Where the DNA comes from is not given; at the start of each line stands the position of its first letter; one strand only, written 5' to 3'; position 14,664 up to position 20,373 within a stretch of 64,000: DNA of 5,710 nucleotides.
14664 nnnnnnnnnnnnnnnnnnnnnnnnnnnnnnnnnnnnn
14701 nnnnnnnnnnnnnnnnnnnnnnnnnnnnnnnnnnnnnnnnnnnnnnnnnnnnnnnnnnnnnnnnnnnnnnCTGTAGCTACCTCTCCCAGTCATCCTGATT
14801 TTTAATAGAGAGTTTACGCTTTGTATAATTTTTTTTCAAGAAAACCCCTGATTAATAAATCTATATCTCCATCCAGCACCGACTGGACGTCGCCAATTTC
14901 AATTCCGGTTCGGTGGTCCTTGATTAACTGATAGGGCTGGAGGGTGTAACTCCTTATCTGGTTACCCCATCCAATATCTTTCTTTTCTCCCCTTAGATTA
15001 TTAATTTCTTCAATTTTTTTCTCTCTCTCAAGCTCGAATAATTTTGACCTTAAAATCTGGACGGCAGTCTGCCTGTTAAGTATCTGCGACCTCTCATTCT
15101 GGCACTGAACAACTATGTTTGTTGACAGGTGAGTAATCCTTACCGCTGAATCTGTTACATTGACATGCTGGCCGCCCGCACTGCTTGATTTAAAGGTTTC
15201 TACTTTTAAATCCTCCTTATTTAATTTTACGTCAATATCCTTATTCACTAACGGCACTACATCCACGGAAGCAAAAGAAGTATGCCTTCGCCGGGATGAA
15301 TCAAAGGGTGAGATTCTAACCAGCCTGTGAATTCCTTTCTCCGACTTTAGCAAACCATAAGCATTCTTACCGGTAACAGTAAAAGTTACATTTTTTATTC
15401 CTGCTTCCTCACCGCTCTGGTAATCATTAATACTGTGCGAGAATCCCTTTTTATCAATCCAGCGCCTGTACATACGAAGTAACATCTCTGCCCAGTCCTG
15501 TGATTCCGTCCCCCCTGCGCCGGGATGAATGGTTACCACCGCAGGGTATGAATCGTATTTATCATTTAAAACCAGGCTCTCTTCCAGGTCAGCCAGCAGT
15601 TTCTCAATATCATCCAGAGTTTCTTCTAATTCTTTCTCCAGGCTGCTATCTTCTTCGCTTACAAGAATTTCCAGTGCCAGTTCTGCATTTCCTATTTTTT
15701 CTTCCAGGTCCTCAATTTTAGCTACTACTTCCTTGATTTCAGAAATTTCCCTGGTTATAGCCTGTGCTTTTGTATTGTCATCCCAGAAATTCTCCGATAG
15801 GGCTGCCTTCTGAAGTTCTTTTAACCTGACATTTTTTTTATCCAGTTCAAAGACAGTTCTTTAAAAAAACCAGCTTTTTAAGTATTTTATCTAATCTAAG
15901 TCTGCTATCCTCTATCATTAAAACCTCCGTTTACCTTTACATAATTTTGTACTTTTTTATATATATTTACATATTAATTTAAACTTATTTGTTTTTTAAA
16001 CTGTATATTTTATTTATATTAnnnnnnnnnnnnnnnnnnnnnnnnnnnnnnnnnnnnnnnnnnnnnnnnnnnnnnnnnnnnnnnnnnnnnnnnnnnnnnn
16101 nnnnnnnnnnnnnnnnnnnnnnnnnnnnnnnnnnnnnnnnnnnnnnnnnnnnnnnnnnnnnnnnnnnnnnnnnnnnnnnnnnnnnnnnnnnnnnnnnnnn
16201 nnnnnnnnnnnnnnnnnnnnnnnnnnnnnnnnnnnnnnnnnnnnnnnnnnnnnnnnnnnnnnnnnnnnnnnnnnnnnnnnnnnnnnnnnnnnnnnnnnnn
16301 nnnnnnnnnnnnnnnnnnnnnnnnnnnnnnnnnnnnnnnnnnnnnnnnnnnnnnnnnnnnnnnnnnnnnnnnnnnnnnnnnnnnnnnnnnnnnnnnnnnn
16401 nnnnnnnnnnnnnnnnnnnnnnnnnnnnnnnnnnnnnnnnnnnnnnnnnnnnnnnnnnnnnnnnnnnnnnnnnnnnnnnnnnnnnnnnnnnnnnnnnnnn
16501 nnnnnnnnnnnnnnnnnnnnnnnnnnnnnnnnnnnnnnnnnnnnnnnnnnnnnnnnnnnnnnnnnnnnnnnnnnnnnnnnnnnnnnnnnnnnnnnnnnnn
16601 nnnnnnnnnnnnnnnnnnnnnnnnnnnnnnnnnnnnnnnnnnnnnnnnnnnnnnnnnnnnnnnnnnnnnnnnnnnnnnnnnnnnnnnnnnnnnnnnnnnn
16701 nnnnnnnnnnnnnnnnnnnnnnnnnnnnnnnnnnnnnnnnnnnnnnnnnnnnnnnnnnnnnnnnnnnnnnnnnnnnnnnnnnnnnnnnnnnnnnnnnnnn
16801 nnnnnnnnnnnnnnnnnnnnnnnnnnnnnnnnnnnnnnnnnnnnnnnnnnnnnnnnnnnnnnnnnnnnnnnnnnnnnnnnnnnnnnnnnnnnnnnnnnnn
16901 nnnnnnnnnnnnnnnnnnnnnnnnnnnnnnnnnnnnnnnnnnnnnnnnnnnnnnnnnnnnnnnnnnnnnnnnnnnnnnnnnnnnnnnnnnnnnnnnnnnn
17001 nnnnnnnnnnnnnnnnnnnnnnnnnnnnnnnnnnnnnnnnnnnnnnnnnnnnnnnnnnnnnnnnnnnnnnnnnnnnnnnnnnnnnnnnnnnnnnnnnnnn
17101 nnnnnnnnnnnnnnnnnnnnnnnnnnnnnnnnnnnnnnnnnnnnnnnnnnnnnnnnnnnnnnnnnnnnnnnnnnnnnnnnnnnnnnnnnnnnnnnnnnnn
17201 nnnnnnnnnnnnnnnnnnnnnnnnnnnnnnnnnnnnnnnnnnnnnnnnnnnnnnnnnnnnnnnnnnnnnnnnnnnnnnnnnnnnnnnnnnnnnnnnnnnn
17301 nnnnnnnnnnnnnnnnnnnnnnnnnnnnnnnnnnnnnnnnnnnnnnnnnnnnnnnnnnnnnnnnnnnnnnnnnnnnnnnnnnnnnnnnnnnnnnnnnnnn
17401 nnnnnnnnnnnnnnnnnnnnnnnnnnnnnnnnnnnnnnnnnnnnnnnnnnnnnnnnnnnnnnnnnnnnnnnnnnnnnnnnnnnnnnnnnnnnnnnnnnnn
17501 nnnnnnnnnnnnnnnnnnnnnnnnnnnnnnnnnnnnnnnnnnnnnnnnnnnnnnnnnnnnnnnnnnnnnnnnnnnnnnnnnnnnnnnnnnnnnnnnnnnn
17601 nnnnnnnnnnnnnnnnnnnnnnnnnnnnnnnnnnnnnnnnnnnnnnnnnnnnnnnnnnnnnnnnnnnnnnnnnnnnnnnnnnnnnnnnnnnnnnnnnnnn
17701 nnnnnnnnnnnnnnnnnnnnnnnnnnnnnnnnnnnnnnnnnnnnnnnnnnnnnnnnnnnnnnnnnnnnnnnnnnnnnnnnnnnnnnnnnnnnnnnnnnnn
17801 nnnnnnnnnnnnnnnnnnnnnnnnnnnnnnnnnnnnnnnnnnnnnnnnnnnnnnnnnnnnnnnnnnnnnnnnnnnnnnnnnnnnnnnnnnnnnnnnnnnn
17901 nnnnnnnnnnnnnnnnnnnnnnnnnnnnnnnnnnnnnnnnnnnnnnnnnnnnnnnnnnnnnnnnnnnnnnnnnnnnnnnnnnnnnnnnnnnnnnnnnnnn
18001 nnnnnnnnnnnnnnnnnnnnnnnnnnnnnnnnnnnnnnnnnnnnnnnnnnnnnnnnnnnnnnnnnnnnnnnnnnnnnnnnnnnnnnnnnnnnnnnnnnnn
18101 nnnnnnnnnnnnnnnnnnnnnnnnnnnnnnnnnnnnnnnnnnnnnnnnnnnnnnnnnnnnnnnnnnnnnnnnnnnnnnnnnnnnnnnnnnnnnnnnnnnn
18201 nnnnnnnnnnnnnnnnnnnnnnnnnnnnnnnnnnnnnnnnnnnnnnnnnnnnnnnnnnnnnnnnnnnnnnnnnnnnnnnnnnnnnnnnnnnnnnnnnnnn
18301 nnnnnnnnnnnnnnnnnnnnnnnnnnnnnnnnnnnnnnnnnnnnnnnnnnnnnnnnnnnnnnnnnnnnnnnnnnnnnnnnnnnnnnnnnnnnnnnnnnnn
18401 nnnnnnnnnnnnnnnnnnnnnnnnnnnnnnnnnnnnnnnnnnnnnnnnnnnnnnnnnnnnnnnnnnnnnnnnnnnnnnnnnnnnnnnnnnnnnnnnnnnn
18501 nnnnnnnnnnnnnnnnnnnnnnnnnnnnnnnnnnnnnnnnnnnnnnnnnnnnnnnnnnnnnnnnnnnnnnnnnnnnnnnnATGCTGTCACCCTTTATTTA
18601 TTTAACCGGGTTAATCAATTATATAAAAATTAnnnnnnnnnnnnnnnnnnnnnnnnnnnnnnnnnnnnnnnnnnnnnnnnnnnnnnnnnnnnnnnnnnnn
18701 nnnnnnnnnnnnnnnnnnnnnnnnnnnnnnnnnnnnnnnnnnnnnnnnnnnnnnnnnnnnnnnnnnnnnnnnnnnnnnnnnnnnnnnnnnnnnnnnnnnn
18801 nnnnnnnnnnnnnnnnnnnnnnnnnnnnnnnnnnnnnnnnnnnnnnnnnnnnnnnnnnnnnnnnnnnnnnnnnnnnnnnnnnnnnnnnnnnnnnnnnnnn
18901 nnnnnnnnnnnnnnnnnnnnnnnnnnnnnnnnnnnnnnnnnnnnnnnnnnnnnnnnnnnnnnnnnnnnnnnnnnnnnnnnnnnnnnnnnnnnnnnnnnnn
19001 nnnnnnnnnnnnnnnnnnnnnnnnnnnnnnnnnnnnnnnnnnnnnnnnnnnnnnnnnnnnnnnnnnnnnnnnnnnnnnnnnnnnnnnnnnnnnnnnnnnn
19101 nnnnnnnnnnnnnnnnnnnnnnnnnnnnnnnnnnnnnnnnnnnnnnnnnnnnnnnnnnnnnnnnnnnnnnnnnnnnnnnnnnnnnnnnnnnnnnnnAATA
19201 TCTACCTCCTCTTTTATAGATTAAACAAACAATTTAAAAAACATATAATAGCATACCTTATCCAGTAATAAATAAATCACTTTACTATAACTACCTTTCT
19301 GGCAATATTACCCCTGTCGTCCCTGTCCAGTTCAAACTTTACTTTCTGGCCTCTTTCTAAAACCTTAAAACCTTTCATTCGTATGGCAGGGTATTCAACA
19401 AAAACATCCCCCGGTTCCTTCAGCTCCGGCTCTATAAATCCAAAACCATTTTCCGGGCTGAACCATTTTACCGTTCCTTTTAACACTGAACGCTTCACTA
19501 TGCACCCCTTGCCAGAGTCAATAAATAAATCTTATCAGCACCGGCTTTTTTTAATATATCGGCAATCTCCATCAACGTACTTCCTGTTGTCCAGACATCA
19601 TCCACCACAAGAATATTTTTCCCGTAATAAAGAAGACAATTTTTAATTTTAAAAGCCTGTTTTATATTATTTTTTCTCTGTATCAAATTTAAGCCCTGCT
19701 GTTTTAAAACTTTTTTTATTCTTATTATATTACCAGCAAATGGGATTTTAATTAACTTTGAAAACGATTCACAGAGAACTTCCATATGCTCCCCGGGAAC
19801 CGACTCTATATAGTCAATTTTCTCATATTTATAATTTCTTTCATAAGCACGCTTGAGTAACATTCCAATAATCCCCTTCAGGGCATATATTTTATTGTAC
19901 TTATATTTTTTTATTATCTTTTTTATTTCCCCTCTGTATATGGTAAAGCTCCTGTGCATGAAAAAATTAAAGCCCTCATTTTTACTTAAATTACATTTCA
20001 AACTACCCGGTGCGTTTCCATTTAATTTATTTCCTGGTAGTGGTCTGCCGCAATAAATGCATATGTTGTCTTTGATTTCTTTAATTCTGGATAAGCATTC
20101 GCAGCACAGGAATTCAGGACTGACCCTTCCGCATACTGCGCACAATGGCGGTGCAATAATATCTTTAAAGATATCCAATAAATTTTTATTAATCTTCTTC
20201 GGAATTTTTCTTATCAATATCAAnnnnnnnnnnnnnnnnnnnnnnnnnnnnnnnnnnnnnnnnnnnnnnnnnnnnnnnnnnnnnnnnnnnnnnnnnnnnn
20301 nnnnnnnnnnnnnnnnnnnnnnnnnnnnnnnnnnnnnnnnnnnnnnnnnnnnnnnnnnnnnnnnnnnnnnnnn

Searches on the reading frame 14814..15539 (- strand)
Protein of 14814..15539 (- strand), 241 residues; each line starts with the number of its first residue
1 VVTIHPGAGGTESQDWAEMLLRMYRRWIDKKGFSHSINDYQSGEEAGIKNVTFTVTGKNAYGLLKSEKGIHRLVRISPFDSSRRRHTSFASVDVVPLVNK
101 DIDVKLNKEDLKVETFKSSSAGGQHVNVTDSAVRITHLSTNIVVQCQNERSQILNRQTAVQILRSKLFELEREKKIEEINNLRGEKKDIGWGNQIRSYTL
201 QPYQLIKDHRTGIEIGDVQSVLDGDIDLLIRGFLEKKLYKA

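Call 59: search_protein_families(library=pfam, proteins=[window:14814-15539:-], max_evalue=0.01)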
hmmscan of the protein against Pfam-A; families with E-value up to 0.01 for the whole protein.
window:14814-15539:- (241 aa): 2 families
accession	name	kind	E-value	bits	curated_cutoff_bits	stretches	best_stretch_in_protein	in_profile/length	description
PF03462.23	PCRF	-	2.1e-39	135.8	24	1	1-92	103-194/194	PCRF domain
PF00472.26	RF-1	-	6.8e-39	132.9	35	1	101-210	2-116/116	RF-1 domain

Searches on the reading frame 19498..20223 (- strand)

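Call 7: search_protein_families(library=pfam, proteins=[window:19498-20223:-], max_evalue=0.001)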
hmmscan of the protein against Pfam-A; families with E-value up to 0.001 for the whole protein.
window:19498-20223:- (241 aa): 2 families
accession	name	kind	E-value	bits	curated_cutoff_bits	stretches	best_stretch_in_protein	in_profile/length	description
PF18912.6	DZR_2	-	1.1e-08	35.2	27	1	21-67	3-51/56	Double zinc ribbon domain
PF00156.33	Pribosyltran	-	1.5e-08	34.5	26.3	1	159-239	52-125/158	Phosphoribosyl transferase domain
